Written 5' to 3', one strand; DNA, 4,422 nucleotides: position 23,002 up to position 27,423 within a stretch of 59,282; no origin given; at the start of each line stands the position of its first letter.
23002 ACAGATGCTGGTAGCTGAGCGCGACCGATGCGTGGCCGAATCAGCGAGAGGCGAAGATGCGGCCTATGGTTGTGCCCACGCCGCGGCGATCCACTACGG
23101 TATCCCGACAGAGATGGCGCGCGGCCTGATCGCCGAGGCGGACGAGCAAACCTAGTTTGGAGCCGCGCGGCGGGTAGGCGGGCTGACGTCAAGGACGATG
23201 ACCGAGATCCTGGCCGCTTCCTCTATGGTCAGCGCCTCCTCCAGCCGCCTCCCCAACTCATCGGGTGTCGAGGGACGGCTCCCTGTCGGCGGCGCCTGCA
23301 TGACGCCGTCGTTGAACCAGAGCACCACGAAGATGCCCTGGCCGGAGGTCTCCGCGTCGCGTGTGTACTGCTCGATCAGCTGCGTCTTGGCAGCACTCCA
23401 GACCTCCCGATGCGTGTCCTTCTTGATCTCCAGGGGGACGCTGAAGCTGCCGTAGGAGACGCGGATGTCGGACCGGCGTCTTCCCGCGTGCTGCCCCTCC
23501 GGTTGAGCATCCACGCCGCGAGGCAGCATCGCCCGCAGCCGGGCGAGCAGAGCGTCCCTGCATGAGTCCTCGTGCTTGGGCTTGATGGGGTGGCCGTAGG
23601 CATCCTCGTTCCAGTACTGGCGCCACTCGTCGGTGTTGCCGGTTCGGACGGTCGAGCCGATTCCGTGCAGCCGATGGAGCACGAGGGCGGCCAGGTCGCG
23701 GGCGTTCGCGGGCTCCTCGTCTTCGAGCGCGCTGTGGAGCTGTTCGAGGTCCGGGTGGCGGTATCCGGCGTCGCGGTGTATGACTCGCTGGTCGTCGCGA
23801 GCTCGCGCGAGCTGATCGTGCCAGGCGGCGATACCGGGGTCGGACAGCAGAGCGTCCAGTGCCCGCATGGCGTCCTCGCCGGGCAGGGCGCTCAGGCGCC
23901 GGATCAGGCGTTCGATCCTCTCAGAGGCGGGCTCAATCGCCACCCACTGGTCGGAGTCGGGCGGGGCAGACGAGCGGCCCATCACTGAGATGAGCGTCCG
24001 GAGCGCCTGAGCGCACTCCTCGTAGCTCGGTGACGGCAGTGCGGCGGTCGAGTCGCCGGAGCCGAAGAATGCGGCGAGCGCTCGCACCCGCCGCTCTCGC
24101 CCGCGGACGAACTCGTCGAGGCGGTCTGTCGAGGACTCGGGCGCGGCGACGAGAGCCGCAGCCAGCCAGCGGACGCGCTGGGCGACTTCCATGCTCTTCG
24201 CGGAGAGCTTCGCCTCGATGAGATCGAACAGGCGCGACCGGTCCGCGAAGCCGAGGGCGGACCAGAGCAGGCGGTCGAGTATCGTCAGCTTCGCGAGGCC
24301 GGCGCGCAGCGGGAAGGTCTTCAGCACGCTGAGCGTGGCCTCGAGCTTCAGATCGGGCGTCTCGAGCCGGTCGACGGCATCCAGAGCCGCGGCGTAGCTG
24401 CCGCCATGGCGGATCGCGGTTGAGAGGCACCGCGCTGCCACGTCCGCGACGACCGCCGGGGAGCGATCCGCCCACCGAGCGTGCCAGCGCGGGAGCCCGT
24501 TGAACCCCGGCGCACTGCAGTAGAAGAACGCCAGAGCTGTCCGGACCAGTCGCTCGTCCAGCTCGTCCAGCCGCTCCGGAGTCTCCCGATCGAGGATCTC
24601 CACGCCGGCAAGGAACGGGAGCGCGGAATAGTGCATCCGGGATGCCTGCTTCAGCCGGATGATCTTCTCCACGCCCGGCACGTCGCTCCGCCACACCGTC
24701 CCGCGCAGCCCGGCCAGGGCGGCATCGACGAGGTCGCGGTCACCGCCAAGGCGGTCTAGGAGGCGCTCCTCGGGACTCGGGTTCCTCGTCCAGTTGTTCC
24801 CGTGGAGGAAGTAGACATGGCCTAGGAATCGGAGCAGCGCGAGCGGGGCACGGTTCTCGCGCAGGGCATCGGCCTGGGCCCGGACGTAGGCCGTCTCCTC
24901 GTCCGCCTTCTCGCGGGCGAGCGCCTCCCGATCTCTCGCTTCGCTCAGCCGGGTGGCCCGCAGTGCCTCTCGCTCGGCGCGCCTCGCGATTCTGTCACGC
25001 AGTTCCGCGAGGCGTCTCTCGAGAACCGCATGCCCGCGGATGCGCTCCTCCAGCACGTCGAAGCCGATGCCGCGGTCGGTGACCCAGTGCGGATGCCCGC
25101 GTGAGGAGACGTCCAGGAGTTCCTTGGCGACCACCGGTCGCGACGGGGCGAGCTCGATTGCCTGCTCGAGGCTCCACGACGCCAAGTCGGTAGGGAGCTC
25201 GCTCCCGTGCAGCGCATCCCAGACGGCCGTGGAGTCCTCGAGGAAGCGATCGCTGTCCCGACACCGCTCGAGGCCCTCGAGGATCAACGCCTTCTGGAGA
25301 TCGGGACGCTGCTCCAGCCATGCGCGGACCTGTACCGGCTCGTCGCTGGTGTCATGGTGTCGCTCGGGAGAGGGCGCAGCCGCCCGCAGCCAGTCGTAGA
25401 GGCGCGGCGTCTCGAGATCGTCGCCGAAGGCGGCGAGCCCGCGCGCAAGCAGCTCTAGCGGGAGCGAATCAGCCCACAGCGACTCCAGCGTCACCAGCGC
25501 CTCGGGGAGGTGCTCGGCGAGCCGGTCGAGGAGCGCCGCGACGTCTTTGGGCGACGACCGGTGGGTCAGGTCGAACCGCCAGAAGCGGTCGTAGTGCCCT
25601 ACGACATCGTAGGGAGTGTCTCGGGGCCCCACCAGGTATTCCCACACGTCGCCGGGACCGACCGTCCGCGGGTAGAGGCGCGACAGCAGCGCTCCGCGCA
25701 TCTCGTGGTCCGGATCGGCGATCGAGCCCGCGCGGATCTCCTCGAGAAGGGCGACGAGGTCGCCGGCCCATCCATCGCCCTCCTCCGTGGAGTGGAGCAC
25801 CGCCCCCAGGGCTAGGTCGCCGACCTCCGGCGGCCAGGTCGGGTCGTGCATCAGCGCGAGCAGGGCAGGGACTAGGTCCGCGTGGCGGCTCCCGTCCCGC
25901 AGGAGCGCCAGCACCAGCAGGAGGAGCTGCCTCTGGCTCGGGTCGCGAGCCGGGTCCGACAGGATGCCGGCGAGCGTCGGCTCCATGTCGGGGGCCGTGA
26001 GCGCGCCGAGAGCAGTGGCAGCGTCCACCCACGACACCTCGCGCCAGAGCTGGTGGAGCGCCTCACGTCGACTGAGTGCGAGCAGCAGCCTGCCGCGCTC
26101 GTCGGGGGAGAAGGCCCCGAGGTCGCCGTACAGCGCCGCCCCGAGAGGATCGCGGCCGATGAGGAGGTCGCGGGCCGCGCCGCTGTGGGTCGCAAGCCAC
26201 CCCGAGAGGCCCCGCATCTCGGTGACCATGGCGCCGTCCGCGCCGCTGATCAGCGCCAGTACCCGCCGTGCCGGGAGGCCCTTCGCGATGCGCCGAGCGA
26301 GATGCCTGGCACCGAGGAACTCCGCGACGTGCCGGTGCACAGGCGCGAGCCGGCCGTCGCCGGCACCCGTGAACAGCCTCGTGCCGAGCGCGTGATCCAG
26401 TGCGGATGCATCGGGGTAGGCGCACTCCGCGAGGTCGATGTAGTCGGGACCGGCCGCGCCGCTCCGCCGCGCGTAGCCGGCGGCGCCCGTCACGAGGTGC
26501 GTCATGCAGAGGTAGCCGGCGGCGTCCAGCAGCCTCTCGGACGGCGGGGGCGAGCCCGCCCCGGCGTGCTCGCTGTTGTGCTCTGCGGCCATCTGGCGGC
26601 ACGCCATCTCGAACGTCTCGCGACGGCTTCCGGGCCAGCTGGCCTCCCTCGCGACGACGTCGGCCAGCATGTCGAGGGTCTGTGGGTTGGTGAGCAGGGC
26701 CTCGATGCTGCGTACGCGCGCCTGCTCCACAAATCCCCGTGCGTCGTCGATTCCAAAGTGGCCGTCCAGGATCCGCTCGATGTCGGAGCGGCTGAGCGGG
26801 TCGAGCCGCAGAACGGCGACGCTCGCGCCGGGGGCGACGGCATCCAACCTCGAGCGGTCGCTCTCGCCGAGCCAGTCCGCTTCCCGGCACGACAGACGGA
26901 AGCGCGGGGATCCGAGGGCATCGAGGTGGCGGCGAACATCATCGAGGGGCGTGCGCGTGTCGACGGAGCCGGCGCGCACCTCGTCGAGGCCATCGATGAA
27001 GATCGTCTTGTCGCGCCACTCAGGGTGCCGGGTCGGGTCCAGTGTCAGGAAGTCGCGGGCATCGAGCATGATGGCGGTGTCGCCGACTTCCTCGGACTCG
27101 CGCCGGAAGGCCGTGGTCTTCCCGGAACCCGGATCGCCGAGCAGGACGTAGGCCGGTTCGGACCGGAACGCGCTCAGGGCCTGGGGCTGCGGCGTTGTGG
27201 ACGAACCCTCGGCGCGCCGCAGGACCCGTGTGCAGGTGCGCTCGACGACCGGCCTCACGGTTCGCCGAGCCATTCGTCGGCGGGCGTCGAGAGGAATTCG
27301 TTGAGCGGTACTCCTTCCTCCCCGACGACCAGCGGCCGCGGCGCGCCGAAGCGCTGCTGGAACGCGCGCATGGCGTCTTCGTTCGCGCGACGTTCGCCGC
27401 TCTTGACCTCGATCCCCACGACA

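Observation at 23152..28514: Two-ATPase operon: AAA_14/DUF4143 ATPase coupled to a giant STAND NTPase with a C-terminal nuclease-like module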

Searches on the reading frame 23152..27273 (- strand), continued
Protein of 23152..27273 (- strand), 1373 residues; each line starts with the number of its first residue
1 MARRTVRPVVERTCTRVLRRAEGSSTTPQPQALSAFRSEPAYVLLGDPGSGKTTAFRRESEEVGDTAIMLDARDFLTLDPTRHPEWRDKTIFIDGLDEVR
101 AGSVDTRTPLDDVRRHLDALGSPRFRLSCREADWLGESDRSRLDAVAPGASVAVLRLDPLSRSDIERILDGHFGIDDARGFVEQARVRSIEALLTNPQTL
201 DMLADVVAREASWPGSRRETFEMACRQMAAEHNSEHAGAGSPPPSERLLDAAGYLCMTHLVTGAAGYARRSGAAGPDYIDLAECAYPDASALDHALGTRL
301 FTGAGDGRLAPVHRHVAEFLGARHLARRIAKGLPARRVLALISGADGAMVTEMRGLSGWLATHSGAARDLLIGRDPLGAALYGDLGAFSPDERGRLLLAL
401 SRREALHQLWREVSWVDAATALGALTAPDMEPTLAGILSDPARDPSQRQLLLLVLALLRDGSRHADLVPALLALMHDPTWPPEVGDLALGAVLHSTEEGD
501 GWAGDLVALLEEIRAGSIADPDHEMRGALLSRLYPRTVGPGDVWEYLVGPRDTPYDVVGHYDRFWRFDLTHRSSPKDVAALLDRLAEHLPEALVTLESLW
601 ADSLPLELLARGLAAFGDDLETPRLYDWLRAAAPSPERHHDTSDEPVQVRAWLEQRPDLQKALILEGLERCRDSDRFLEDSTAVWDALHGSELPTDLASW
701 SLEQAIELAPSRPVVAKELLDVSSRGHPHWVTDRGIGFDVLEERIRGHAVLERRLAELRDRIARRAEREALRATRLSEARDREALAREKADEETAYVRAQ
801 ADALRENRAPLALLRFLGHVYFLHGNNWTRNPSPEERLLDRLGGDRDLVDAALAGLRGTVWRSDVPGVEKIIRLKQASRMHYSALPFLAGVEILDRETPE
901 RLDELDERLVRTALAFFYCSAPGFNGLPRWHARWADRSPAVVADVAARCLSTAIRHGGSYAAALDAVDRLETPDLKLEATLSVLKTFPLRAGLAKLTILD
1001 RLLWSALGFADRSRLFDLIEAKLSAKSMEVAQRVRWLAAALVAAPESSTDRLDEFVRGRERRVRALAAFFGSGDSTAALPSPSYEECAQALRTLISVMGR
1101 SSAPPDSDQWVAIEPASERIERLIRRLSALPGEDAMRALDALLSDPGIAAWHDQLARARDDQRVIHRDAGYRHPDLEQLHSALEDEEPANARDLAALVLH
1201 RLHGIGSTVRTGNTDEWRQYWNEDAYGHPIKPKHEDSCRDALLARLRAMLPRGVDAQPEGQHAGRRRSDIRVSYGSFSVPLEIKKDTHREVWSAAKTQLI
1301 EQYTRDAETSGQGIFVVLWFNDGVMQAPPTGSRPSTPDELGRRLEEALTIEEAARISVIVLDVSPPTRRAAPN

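Call 80: find_encoding_contigs(protein=P0088, flank=10000, max_places=2)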
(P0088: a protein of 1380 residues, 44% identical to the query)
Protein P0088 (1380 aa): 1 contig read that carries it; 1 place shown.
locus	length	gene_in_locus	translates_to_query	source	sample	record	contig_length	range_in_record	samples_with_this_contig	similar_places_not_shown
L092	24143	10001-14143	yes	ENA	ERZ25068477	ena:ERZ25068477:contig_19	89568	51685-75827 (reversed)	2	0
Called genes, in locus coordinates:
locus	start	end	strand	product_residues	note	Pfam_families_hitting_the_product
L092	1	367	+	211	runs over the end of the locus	PF01135:PCMT (weak), PF01596:Methyltransf_3, PF13847:Methyltransf_31 (weak), PF13578:Methyltransf_24, PF13649:Methyltransf_25 (weak)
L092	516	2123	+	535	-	PF07969:Amidohydro_3, PF01979:Amidohydro_1 (faint), PF07969:Amidohydro_3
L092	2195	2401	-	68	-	-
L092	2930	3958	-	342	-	PF01408:GFO_IDH_MocA, PF22725:GFO_IDH_MocA_C3, PF02894:GFO_IDH_MocA_C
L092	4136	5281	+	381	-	PF01053:Cys_Met_Meta_PP (weak), PF03841:SelA, PF00266:Aminotran_5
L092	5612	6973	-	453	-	PF13546:DDE_5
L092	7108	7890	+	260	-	-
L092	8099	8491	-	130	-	-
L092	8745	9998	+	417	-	PF01637:ATPase_2 (faint), PF13191:AAA_16 (weak), PF13173:AAA_14, PF13635:DUF4143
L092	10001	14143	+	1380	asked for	PF28130:DUF8371 (weak)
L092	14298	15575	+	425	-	PF13439:Glyco_transf_4, PF13579:Glyco_trans_4_4, PF20706:GT4-conflict (weak), PF00534:Glycos_transf_1, PF13692:Glyco_trans_1_4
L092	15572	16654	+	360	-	PF04055:Radical_SAM, PF13186:SPASM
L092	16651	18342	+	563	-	PF08100:Dimerisation, PF00891:Methyltransf_2, PF13649:Methyltransf_25 (weak), PF08242:Methyltransf_12 (weak)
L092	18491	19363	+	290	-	PF04055:Radical_SAM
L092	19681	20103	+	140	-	-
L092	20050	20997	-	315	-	PF01073:3Beta_HSD, PF01370:Epimerase, PF02719:Polysacc_synt_2, PF16363:GDP_Man_Dehyd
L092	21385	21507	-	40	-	-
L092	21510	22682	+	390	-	-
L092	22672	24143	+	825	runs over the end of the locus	PF07669:Eco57I (weak), PF18135:Type_ISP_C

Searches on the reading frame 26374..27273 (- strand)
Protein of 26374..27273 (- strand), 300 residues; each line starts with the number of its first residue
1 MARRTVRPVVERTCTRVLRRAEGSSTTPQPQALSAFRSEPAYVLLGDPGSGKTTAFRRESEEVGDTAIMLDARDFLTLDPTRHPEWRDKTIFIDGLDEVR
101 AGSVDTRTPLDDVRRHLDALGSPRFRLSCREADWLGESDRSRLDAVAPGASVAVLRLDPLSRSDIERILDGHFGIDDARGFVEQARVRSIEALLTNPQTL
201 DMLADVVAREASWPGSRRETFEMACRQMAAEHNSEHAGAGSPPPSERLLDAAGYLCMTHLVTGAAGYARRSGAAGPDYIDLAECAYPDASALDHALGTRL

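Call 12: search_protein_families(library=pfam, proteins=[window:26374-27273:-], max_evalue=10)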
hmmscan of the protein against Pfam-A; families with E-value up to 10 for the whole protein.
window:26374-27273:- (300 aa): 11 families
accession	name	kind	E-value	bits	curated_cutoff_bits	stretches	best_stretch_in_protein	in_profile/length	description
PF13401.12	AAA_22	-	0.022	15.5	27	1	40-70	6-39/130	AAA domain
PF13191.12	AAA_16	-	0.026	15.5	32.6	1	37-66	21-51/167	AAA ATPase domain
PF25199.1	nSTAND_NTPase5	-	0.046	14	34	1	36-60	38-62/145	Novel STAND NTPase 5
PF06414.18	Zeta_toxin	-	0.071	13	22.3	1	38-78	14-57/199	Zeta toxin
PF22800.1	CFAP410_C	-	0.11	12.6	27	1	110-120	25-35/36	CFAP410 C-terminal domain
PF00004.35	AAA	-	0.13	13.2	21.2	1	43-76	2-35/131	ATPase family associated with various cellular activities (AAA)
PF13245.12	AAA_19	-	0.13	12.9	25.1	1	30-67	2-39/134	AAA domain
PF24883.2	NPHP3_N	-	0.15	12.6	24.8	0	38-55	21-38/164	Nephrocystin 3, N-terminal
PF13207.12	AAA_17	-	0.18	12.5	27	1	45-65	1-21/136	AAA domain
PF05729.18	NACHT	-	0.28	11.5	26.7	1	43-58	4-19/167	NACHT domain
PF20720.3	nSTAND3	-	0.31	11.2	27.2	1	31-55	9-33/155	Novel STAND NTPase 3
